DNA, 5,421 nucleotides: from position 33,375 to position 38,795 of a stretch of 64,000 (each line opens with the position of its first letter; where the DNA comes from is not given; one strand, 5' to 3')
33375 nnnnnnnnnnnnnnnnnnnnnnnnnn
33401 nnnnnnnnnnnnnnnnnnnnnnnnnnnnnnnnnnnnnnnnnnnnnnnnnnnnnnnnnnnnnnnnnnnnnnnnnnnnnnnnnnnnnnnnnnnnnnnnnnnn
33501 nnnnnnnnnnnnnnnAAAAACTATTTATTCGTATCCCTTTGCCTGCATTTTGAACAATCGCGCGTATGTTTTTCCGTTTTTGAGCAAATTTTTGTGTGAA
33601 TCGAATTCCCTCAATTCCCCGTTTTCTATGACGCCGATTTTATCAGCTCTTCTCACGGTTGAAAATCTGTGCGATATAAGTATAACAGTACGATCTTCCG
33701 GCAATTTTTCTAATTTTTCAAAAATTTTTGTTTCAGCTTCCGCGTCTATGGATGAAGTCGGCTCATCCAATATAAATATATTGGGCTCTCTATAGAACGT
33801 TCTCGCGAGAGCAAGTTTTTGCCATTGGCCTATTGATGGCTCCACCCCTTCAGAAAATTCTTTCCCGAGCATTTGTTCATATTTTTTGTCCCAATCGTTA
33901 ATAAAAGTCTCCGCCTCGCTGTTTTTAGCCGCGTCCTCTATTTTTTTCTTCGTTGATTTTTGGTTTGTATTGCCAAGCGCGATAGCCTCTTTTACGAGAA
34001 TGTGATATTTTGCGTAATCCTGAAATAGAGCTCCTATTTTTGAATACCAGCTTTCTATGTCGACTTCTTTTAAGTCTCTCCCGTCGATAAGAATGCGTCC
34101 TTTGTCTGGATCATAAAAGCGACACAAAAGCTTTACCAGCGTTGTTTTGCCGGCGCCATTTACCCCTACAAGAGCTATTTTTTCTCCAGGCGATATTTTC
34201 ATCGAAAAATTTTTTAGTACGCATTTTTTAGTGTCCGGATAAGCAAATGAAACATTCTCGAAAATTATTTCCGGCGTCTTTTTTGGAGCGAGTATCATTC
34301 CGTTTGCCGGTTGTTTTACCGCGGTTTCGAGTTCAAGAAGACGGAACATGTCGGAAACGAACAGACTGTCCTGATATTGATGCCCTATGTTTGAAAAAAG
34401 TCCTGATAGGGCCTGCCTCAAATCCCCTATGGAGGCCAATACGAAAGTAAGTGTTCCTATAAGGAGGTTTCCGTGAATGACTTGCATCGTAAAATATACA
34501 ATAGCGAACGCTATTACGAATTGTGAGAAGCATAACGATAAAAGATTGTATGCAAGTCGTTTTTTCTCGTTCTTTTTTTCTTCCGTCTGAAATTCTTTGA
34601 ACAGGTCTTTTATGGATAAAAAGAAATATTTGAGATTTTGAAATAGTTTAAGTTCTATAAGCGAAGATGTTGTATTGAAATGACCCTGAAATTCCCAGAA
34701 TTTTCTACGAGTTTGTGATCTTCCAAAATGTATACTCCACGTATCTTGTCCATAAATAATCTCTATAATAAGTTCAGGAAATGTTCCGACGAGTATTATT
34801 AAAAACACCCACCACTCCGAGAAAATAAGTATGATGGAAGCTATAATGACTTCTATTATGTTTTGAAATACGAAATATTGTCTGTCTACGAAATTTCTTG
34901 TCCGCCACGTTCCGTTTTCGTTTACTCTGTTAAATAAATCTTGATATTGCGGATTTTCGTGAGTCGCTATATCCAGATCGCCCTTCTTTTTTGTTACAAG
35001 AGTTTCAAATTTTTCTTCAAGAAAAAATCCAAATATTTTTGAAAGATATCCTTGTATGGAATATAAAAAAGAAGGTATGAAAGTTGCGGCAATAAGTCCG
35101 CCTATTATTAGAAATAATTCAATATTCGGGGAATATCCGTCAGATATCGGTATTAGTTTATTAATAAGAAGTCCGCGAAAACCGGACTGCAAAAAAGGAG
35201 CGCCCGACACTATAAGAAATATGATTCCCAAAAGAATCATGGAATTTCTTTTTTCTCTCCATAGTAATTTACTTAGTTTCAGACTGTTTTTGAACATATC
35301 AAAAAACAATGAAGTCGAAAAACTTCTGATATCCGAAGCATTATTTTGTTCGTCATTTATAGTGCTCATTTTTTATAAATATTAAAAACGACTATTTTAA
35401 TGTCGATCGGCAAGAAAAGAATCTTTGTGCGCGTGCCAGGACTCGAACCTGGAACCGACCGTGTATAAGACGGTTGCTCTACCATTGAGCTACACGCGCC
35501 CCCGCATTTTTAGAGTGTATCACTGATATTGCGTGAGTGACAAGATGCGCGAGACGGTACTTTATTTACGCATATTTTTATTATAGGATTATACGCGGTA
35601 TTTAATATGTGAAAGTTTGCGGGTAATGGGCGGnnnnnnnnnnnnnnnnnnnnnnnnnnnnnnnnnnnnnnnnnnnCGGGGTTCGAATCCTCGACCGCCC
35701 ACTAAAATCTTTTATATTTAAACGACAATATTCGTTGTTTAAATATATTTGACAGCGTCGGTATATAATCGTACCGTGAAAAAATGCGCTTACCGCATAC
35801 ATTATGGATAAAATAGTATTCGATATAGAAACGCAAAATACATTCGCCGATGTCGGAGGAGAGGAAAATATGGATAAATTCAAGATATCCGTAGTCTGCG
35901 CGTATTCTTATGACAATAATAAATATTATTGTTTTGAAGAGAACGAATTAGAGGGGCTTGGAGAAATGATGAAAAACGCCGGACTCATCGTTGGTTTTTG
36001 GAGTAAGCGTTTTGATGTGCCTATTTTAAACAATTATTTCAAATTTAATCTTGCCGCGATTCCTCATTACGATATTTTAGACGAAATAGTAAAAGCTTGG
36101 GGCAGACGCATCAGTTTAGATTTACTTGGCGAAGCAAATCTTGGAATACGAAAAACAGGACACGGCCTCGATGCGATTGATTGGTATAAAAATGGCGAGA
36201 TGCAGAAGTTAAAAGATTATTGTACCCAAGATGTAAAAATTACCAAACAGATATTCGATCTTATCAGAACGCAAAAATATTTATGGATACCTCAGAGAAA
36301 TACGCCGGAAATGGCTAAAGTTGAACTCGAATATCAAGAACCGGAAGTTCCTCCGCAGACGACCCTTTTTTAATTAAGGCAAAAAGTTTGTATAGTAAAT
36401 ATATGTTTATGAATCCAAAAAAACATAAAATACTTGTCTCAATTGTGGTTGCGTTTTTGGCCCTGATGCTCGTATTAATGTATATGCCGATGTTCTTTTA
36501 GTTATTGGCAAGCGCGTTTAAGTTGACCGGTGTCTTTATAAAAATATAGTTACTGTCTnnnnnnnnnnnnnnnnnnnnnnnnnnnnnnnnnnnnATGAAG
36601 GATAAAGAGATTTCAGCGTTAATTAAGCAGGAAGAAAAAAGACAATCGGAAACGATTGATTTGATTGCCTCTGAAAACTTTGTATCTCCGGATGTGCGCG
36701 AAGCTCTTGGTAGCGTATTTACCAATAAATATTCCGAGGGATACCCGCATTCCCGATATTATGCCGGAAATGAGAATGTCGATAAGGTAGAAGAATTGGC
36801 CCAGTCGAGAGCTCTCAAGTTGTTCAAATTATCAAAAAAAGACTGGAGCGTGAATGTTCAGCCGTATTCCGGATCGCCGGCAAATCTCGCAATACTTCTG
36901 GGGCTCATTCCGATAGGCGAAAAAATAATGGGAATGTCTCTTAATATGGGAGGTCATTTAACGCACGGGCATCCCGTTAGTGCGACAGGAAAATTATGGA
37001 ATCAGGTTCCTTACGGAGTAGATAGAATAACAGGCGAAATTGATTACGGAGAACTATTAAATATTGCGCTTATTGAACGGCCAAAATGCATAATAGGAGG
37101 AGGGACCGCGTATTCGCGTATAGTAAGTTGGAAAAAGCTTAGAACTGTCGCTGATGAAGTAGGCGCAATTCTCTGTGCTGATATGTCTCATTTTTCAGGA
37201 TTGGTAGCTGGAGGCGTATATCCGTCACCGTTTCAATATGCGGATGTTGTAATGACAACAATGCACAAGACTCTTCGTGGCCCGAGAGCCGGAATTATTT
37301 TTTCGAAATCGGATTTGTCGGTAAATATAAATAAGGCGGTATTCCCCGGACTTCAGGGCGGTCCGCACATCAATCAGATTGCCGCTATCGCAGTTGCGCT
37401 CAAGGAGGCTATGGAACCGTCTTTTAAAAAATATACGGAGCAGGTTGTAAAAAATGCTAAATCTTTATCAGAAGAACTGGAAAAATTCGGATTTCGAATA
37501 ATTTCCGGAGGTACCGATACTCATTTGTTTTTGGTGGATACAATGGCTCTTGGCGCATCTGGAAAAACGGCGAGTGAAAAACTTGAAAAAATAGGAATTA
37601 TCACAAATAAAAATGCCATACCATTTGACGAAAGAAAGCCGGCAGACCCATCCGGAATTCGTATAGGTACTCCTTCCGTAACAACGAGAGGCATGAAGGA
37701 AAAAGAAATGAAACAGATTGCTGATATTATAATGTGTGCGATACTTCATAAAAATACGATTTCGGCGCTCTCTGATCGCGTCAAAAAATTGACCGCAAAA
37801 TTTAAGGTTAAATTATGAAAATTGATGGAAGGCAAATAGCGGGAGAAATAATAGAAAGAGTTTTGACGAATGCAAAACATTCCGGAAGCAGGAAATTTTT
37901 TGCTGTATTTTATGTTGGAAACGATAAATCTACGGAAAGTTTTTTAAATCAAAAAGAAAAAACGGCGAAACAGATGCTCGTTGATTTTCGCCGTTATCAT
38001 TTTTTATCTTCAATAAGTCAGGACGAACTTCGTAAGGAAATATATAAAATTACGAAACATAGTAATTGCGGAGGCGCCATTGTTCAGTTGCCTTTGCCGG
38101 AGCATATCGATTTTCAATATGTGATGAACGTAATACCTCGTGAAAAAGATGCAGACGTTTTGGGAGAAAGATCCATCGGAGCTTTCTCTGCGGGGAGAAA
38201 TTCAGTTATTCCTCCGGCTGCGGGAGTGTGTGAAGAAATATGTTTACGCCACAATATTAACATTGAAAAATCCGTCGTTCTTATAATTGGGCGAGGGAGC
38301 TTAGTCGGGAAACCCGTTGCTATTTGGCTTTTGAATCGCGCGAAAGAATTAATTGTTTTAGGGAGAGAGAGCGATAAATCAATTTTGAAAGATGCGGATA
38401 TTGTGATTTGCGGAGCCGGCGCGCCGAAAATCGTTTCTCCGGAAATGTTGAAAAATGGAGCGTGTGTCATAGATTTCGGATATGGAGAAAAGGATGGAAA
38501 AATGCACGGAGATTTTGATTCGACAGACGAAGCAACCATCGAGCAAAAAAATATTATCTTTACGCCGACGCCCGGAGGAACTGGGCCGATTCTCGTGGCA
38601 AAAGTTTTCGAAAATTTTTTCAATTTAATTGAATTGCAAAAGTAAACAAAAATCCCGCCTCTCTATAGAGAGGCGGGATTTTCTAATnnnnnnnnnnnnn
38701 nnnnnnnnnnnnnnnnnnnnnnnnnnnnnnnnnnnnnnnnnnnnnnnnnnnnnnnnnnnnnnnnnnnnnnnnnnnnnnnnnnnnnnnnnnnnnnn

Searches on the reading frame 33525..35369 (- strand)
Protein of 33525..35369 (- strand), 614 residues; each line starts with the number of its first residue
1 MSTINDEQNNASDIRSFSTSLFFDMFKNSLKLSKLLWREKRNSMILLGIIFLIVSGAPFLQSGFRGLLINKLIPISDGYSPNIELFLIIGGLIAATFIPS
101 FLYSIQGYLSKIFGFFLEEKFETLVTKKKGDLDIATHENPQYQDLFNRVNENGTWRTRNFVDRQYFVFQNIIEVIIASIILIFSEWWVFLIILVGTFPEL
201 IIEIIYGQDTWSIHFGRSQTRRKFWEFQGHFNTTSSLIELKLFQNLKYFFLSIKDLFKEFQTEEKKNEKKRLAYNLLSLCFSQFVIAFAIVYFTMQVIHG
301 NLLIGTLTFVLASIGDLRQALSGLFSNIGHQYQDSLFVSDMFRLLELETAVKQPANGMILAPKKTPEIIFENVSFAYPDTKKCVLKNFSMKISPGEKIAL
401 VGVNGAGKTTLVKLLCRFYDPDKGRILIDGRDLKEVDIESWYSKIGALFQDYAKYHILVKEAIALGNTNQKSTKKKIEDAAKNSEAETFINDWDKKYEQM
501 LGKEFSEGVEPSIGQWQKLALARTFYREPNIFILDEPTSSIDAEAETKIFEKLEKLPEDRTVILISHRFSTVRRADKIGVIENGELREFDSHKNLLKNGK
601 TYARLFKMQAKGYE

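Call 104: search_protein_families(library=pfam, proteins=[window:33525-35369:-], max_evalue=0.0001)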
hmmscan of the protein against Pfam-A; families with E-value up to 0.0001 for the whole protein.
window:33525-35369:- (614 aa): 4 families
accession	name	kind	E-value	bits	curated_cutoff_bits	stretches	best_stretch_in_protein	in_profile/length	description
PF00005.33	ABC_tran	-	3.2e-30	106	25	1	385-539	1-137/137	ABC transporter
PF13304.12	AAA_21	-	1.8e-07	32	27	0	399-434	3-55/304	AAA domain, putative AbiEii toxin, Type IV TA system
PF13175.12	AAA_15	-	1.8e-06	28.2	32.1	1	385-499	14-121/374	AAA ATPase domain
PF02463.25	SMC_N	-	6.4e-05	22.9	40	0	398-578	27-208/220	RecF/RecN/SMC N terminal domain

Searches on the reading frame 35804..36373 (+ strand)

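Call 104: search_protein_families(library=pfam, proteins=[window:35804-36373:+], max_evalue=0.0001)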
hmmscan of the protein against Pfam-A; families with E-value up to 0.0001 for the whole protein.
window:35804-36373:+ (189 aa): 2 families
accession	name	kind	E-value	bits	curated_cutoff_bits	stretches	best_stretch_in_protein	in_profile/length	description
PF13482.12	RNase_H_2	-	7.3e-08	33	22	1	5-153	2-163/165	RNase_H superfamily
PF01612.26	DNA_pol_A_exo1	-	7.6e-06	26.3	23.6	1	39-155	56-169/173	3'-5' exonuclease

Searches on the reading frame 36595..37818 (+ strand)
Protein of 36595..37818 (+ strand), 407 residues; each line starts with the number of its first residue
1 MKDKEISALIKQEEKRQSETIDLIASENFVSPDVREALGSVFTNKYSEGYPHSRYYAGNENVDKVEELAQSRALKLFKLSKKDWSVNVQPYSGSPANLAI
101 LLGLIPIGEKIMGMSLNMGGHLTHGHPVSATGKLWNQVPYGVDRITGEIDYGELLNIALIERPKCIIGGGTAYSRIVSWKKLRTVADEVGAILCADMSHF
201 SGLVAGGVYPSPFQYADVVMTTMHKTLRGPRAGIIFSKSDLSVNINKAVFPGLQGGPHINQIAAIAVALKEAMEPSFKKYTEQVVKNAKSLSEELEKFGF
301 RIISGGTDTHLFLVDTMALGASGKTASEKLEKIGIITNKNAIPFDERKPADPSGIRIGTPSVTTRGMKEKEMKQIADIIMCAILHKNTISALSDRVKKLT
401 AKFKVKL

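Call 104: search_protein_families(library=pfam, proteins=[window:36595-37818:+], max_evalue=0.0001)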
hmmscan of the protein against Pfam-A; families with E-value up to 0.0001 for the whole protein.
window:36595-37818:+ (407 aa): 1 family
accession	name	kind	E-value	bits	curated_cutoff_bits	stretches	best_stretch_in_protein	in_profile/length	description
PF00464.25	SHMT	-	3e-154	513.9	27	1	2-379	4-399/399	Serine hydroxymethyltransferase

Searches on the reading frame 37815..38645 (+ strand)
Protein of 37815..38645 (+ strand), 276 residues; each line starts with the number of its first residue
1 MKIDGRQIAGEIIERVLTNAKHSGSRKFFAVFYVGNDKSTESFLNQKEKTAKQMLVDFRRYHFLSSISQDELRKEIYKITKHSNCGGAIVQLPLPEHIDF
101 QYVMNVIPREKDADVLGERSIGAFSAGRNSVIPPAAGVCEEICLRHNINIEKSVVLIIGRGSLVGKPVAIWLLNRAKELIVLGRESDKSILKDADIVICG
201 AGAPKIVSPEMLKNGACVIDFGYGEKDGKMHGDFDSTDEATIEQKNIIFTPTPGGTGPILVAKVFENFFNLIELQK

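Call 104: search_protein_families(library=pfam, proteins=[window:37815-38645:+], max_evalue=0.0001)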
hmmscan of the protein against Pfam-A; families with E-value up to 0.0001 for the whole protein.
window:37815-38645:+ (276 aa): 2 families
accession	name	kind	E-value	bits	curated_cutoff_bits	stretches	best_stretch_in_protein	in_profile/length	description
PF02882.25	THF_DHG_CYH_C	-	4.4e-28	98.1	27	1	120-273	4-157/160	Tetrahydrofolate dehydrogenase/cyclohydrolase, NAD(P)-binding domain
PF00763.28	THF_DHG_CYH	-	7.3e-22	78.3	32.8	1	3-114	1-115/115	Tetrahydrofolate dehydrogenase/cyclohydrolase, catalytic domain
